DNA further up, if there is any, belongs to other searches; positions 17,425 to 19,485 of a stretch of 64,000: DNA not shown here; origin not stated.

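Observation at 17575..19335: AT-rich ABC-ATPase + Toprim gene: candidate stand-alone (OLD-like or fused PARIS-like) anti-phage nuclease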

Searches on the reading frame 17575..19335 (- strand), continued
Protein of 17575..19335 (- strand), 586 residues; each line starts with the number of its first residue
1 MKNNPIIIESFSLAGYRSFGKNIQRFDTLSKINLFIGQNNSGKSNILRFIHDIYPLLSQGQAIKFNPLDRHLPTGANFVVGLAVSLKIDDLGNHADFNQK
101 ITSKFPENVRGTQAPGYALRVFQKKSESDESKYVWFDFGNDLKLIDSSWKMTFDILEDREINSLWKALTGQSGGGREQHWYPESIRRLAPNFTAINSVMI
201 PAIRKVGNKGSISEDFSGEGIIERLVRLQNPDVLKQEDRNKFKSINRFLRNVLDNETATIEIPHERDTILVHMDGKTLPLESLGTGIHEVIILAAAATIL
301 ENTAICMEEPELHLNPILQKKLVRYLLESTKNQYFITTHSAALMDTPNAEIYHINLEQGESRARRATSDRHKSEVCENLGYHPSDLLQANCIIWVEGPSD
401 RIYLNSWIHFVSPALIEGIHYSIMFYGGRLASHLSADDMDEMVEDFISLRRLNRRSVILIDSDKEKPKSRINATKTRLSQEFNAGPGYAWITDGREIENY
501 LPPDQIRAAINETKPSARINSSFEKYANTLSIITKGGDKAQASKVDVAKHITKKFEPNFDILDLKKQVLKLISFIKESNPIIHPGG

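Call 26: fold_search(model_id=the predicted structure, library=pdb)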
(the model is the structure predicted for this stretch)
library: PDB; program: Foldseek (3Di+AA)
matches with E <= 10: 1213; with E <= 0.001: 201
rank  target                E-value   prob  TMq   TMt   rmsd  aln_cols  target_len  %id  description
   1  9lp9_B                5.0e-13  1.00  0.29  0.24  25.0       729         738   14  The cryo-EM structure of retron Eco8 in a standby state (released 2025-11-19)
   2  9lpa_B                7.0e-13  1.00  0.26  0.22  24.3       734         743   14  The cryo-EM structure of retron Eco8 in an active state (released 2025-11-19)
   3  8u7i_A                2.7e-12  1.00  0.29  0.27  22.8       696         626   15  Structure of the phage immune evasion protein Gad1 bound to the Gabija GajAB complex (released 2023-11-22)
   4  8x5i_D                9.1e-12  1.00  0.28  0.29  22.7       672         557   14  Structure of ATP/Mg2+ bound Gabija GajA (released 2024-02-28)
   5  8sm3_A                1.8e-11  1.00  0.27  0.29  22.1       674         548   14  Structure of Bacillus cereus VD045 Gabija GajA-GajB Complex (released 2023-11-22)
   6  8x5i_B                3.6e-11  1.00  0.26  0.27  23.2       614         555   16  Structure of ATP/Mg2+ bound Gabija GajA (released 2024-02-28)
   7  9l7p_C                1.7e-10  1.00  0.31  0.43  10.7       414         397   14  Cryo-EM structure of retron Ec78 system complex (released 2025-12-10)
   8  9nnb_D                2.0e-10  1.00  0.35  0.40  11.8       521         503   14  Cryo-EM structure of the Retron Ec78 complex, PtuA:PtuB:RT (4:2:1) (released 2025-10-08)
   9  8tjy_A                2.3e-10  1.00  0.24  0.29  17.8       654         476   14  Structure of Gabija AB complex (released 2024-04-24)
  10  9e8z_C                5.2e-10  1.00  0.32  0.34  16.9       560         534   14  4-component structure of retron Ec83 (released 2025-07-02)
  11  4i99_B                6.5e-10  1.00  0.31  0.51  11.5       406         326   14  Crystal structure of the SmcHead bound to the C-winged helix domain of ScpA (released 2013-01-30)
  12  9e90_C                7.6e-10  1.00  0.35  0.41  12.3       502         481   14  Ec83 Retron PtuA/PtuB (2-1) complex bound to ATP (released 2025-07-02)
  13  9kjy_E                7.6e-10  1.00  0.32  0.36  13.3       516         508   11  Cryo-EM structure of the Retron-Eco7 complex (state 2) (released 2025-11-12)
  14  9kk2_E                9.5e-10  1.00  0.34  0.37  11.8       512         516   12  Cryo-EM structure of the Retron-Eco7 complex (state 5) (released 2025-11-12)
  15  9l7p_D                9.5e-10  1.00  0.30  0.38  13.6       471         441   13  Cryo-EM structure of retron Ec78 system complex (released 2025-12-10)
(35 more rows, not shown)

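Call 40: search_protein_families(library=pfam, alignment_id=A3, max_evalue=0.00001)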
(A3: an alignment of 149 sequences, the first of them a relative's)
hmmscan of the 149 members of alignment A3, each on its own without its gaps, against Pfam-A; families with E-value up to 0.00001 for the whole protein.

A. member 1, L001:1555-2706:+ (383 aa): 1 family
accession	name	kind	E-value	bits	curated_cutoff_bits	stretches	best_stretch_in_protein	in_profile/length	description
PF00268.27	Ribonuc_red_sm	-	2.8e-92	309.5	33.6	1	63-350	2-281/281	Ribonucleotide reductase, small chain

B. families by the number of members that match (of 149 scanned): 133 families (the first 25 are shown)
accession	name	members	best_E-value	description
PF01420.25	Methylase_S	2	8.9e-41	Type I restriction modification DNA specificity domain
PF02910.25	Succ_DH_flav_C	2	2.6e-36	Fumarate reductase flavoprotein C-term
PF17757.6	UvrB_inter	2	4.1e-34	UvrB interaction domain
PF00270.35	DEAD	2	2.5e-26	DEAD/DEAH box helicase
PF00271.37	Helicase_C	2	7.9e-22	Helicase conserved C-terminal domain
PF07992.20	Pyr_redox_2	2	2.8e-20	Pyridine nucleotide-disulphide oxidoreductase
PF01850.27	PIN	2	1.3e-12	PIN domain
PF13304.12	AAA_21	2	3.1e-12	AAA domain, putative AbiEii toxin, Type IV TA system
PF02604.26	PhdYeFM_antitox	2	3.9e-12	Antitoxin Phd_YefM, type II toxin-antitoxin system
PF12838.12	Fer4_7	2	2.3e-10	4Fe-4S dicluster domain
PF04851.21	ResIII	2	3.9e-10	Type III restriction enzyme, res subunit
PF13183.11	Fer4_8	2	2.9e-09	4Fe-4S dicluster domain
PF13237.11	Fer4_10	2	8.2e-08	4Fe-4S dicluster domain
PF13187.11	Fer4_9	2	7.4e-07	4Fe-4S dicluster domain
PF13534.11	Fer4_17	2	1.2e-06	4Fe-4S dicluster domain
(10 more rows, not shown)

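Call 44: search_dna_similar(query=window:17575-19335:-, collection=phages, mode=protein, max_evalue=0.001, max_rows=15)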
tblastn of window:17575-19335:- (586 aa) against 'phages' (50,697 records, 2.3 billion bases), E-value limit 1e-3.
Records with a match: 4; places in all: 4; records where one place covers at least 80% of the query: 0.
Best place of each record, by identity: <60% 4.
By first word of the organism name: Vibrio 3; Bacteriophage 1.
By host as written in the record: Vibrio cyclitrophicus 10N.286.45.F8 1; Vibrio cyclitrophicus 10N.286.55.C3 1; Vibrio cyclitrophicus 10N.239.311.H11 1; - 1.
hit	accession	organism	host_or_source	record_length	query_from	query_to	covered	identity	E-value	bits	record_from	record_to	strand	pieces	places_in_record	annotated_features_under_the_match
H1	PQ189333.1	Vibrio phage 10N.286.45.F8_PE002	Vibrio cyclitrophicus 10N.286.45.F8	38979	187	502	54%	25.1%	4e-18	95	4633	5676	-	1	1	hypothetical protein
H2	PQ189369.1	Vibrio phage 10N.286.55.C3_PE001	Vibrio cyclitrophicus 10N.286.55.C3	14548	274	434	27%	27.7%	4e-4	49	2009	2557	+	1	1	hypothetical protein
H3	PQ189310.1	Vibrio phage 10N.239.311.H11_PE001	Vibrio cyclitrophicus 10N.239.311.H11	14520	274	410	23%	28.7%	1e-4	51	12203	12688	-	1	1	hypothetical protein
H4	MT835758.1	Bacteriophage sp.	human fecal samples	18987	302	405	18%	37.4%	3e-7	59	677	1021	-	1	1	record has no annotation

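Call 45: search_dna_similar(query=window:17575-19335:-, collection=plasmids, mode=protein, max_evalue=0.001, max_rows=20)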
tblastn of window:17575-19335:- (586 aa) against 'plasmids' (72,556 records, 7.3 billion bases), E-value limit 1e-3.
Records with a match: 405; places in all: 408; records where one place covers at least 80% of the query: 9.
Best place of each record, by identity: <60% 405.
By first word of the organism name: Escherichia 96; Salmonella 96; Enterobacter 79; Enterococcus 28; Citrobacter 17; Klebsiella 16; Bacillus 12; Lactiplantibacillus 7; Ralstonia 6; Burkholderia 5; and 30 more.
By predicted mobility (MOB-suite, as given by PLSDB): conjugative 284; non-mobilizable 73; mobilizable 48.
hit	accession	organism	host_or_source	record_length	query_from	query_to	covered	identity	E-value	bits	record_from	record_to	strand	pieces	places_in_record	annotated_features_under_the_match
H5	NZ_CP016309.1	Vibrio scophthalmi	Paralichthys olivaceus,cell culture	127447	6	581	98%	45.4%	9e-149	481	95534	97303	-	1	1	ATP-binding protein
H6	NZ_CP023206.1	Burkholderia glumae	Oryza sativa,Cell culture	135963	5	579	98%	41.3%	1e-126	417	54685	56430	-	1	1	AAA family ATPase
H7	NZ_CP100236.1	Burkholderia glumae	cell culture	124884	5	579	98%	41.2%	6e-126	415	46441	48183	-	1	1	ATP-binding protein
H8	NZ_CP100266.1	Burkholderia glumae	cell culture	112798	5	579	98%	41.0%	3e-125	413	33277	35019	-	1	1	AAA family ATPase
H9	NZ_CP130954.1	Rhodococcus opacus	cell culture,Sod-podzolic soil ...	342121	3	579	98%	37.6%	2e-110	370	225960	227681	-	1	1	AAA family ATPase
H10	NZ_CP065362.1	Ruegeria sp. SCSIO 43209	Galaxea fascicularis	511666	5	583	99%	37.0%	2e-111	373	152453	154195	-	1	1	AAA family ATPase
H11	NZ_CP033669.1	Burkholderia glumae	bacterial cell,diseased rice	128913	156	579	72%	46.5%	2e-115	385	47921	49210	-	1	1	AAA family ATPase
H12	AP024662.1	Arthrobacter sp. NicSoilE8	-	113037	218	558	58%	44.0%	3e-80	283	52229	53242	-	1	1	hypothetical protein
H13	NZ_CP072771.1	Bacillus cereus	mixed culture,Bee Honey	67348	24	510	83%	27.3%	1e-25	120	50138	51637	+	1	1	ATP-binding protein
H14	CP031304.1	Natrinema thermotolerans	Cell culture,Korean salt-fermented food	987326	6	506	85%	22.8%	7e-10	70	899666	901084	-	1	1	ATP-dependent endonuclease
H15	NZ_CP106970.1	Haloferax alexandrinus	-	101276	21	499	82%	21.2%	1e-5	56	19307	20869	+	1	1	AAA family ATPase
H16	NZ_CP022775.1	Ralstonia solanacearum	Solanum tuberosum,single cell,Potato ...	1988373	10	412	69%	24.3%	9e-6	57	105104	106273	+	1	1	none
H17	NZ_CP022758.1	Ralstonia solanacearum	Solanum tuberosum,single cell,Potato ...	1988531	10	412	69%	24.3%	9e-6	57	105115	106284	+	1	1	none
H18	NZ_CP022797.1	Ralstonia solanacearum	Solanum tuberosum,single cell,Potato ...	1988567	10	412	69%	24.3%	9e-6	57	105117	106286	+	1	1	none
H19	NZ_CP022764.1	Ralstonia solanacearum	Solanum tuberosum,single cell,Potato ...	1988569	10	412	69%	24.3%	9e-6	57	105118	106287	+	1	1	none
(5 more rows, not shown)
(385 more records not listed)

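Call 52: find_encoding_contigs(protein=P0002, flank=10000, max_places=3)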
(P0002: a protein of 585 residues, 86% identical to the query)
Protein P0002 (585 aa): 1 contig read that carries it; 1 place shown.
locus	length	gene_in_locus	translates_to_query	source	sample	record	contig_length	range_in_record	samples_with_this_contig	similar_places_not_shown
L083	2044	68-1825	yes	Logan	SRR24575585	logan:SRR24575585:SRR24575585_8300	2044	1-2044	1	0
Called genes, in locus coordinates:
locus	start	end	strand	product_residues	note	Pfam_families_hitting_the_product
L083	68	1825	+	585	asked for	PF02463:SMC_N (faint), PF13175:AAA_15, PF13304:AAA_21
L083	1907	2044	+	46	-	?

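Call 53: find_encoding_contigs(protein=P0006, flank=10000, max_places=3)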
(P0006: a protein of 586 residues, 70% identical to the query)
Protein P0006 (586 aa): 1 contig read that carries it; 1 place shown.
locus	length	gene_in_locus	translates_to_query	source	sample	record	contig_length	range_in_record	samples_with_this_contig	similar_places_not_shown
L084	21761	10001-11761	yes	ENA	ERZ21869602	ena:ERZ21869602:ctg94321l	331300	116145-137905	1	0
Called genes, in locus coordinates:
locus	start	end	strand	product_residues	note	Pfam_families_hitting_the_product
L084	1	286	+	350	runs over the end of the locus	PF23368:DUF7092, PF01435:Peptidase_M48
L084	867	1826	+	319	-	PF11288:DUF3089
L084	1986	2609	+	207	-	PF13185:GAF_2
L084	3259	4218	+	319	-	PF00892:EamA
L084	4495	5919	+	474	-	PF20042:DUF6444, PF03050:DDE_Tnp_IS66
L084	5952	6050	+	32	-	-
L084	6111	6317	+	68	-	PF10543:ORF6N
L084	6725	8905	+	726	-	-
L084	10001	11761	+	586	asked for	PF02463:SMC_N (faint), PF13175:AAA_15 (weak), PF13304:AAA_21, PF13175:AAA_15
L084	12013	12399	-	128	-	PF00293:NUDIX, PF14815:NUDIX_4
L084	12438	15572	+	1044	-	PF09565:RE_NgoFVII (weak), PF13091:PLDc_2, PF00270:DEAD (weak), PF04851:ResIII, PF18766:SWI2_SNF2 (weak), PF00271:Helicase_C, PF11907:DUF3427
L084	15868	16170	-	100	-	PF01609:DDE_Tnp_1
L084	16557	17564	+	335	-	PF01797:Y1_Tnp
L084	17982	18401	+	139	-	PF00011:HSP20, PF17886:ArsA_HSP20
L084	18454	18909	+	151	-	PF00011:HSP20, PF17886:ArsA_HSP20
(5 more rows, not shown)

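Call 54: find_encoding_contigs(protein=P0009, flank=10000, max_places=3)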
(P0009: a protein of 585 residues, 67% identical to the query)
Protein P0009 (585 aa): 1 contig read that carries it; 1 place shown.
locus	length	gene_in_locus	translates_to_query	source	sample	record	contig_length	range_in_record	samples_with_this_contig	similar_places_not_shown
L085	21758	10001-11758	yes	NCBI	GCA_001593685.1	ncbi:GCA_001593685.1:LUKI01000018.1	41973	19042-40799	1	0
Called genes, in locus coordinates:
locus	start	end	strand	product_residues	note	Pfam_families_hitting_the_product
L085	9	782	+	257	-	PF00561:Abhydrolase_1, PF00975:Thioesterase, PF07819:PGAP1 (weak), PF12146:Hydrolase_4, PF12697:Abhydrolase_6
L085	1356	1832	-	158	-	-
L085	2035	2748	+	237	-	PF06414:Zeta_toxin, PF13671:AAA_33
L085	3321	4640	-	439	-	PF05065:Phage_capsid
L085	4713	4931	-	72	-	-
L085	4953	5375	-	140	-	-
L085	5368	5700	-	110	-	PF05119:Terminase_4 (weak)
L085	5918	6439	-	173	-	-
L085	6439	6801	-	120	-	-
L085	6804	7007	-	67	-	-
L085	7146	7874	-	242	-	-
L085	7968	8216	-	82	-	-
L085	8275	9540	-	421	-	PF13356:Arm-DNA-bind_3, PF00589:Phage_integrase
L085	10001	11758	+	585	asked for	PF02463:SMC_N (faint), PF13175:AAA_15 (weak), PF13304:AAA_21, PF13175:AAA_15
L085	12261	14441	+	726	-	-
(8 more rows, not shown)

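Call 55: find_encoding_contigs(protein=P0022, flank=8000, max_places=2)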
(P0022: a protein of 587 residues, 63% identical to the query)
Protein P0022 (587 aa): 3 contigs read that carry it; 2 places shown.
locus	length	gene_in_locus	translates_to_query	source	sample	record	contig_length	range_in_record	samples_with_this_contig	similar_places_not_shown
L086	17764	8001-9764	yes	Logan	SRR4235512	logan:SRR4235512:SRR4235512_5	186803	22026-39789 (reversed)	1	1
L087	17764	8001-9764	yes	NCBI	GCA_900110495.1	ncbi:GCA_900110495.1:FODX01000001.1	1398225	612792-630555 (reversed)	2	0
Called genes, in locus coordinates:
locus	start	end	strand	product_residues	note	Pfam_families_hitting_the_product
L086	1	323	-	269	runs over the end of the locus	PF00520:Ion_trans, PF07885:Ion_trans_2 (weak)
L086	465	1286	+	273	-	PF03167:UDG (weak)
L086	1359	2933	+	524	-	PF07969:Amidohydro_3 (faint), PF01979:Amidohydro_1 (weak)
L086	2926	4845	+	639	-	PF03572:Peptidase_S41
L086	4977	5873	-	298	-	PF00034:Cytochrom_C (weak), PF13442:Cytochrome_CBB3 (weak)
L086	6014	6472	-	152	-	-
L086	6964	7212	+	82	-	-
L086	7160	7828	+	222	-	PF05598:DUF772, PF01609:DDE_Tnp_1, PF13612:DDE_Tnp_1_3, PF13359:DDE_Tnp_4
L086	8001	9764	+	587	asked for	PF02463:SMC_N (faint), PF13175:AAA_15, PF13304:AAA_21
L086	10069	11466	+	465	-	PF00749:tRNA-synt_1c, PF19269:Anticodon_2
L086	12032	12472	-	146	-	-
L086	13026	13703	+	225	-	PF01844:HNH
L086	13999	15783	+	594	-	PF03109:ABC1, PF27536:UbiB_helical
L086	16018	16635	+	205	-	PF07589:PEP_exosort_dom (weak)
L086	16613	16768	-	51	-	-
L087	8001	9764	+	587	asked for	PF02463:SMC_N (faint), PF13175:AAA_15, PF13304:AAA_21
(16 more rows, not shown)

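Call 56: find_encoding_contigs(protein=P0033, flank=8000, max_places=2)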
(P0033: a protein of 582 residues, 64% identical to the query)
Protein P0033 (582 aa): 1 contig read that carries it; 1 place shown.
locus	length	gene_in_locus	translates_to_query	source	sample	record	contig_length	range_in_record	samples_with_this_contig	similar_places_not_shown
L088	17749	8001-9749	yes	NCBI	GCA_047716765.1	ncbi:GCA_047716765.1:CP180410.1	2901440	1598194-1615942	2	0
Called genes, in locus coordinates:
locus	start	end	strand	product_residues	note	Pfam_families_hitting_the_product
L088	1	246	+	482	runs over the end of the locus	PF00982:Glyco_transf_20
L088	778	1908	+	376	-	PF14659:Phage_int_SAM_3 (weak), PF00589:Phage_integrase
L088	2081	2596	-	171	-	-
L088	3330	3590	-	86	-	-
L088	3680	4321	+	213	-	-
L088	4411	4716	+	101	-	-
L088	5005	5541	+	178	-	PF07275:ArdA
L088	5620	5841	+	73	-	-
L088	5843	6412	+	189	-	PF05565:Sipho_Gp157 (faint)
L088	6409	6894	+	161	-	-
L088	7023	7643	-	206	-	-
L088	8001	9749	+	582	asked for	PF02463:SMC_N (faint), PF13175:AAA_15, PF13304:AAA_21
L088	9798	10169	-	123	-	PF11969:DcpS_C, PF01230:HIT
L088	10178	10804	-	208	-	PF26345:ScoMcrA_N, PF01844:HNH (weak)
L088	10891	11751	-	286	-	-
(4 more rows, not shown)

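Call 57: find_encoding_contigs(protein=P0052, flank=8000, max_places=2)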
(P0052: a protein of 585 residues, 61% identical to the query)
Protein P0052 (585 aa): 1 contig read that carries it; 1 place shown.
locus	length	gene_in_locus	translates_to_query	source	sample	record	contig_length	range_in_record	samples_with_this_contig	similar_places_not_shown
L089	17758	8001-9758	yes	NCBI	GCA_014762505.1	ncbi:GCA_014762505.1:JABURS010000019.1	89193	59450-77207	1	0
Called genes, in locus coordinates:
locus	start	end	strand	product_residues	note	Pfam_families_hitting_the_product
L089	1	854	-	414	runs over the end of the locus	PF03453:MoeA_N, PF00994:MoCF_biosynth, PF03454:MoeA_C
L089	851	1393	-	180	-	PF03205:MobB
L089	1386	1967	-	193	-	PF12804:NTP_transf_3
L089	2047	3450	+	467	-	PF25145:NfeD1b_N, PF24961:NfeD_membrane, PF01957:NfeD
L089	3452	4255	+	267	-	PF01145:Band_7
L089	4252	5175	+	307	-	PF02899:Phage_int_SAM_1, PF13495:Phage_int_SAM_4 (faint), PF00589:Phage_integrase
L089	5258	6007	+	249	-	PF10411:DsbC_N, PF13098:Thioredoxin_2, PF01323:DSBA (faint)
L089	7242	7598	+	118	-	PF09413:DUF2007 (weak)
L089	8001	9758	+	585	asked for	PF02463:SMC_N (faint), PF13175:AAA_15, PF13304:AAA_21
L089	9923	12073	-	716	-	PF00270:DEAD, PF00271:Helicase_C, PF16124:RecQ_Zn_bind, PF09382:RQC, PF00570:HRDC, PF14493:HTH_40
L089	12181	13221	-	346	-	PF01979:Amidohydro_1, PF04909:Amidohydro_2 (weak)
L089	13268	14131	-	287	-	PF00085:Thioredoxin, PF13098:Thioredoxin_2 (weak), PF13905:Thioredoxin_8 (faint), PF24575:TPR_Slam (faint), PF13432:TPR_16 (faint), PF14559:TPR_19, PF14561:TPR_20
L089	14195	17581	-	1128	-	PF00580:UvrD-helicase, PF01443:Viral_helicase1 (faint), PF13245:AAA_19, PF13361:UvrD_C, PF13538:UvrD_C_2 (faint), PF12705:PDDEXK_1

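Call 58: find_encoding_contigs(protein=P0110, flank=8000, max_places=2)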
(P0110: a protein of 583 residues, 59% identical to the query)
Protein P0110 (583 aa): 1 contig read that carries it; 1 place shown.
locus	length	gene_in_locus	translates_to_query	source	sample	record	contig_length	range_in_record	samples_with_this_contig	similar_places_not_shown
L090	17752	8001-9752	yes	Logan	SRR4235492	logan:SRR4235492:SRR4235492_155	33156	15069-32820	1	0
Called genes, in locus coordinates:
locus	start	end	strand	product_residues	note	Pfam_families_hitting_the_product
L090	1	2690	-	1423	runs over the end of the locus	PF08378:NERD, PF00069:Pkinase, PF07714:PK_Tyr_Ser-Thr, PF00069:Pkinase, PF07714:PK_Tyr_Ser-Thr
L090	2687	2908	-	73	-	PF13443:HTH_26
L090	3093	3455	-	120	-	-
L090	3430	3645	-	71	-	-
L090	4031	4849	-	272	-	PF05066:HARE-HTH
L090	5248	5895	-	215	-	PF05643:GNA1162-like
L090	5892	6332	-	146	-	PF16068:DUF4810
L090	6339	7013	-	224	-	PF03783:CsgG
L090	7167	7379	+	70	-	-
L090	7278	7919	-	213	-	-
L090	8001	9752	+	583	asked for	PF13304:AAA_21, PF13175:AAA_15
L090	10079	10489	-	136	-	-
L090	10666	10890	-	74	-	-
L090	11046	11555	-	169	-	-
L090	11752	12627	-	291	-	-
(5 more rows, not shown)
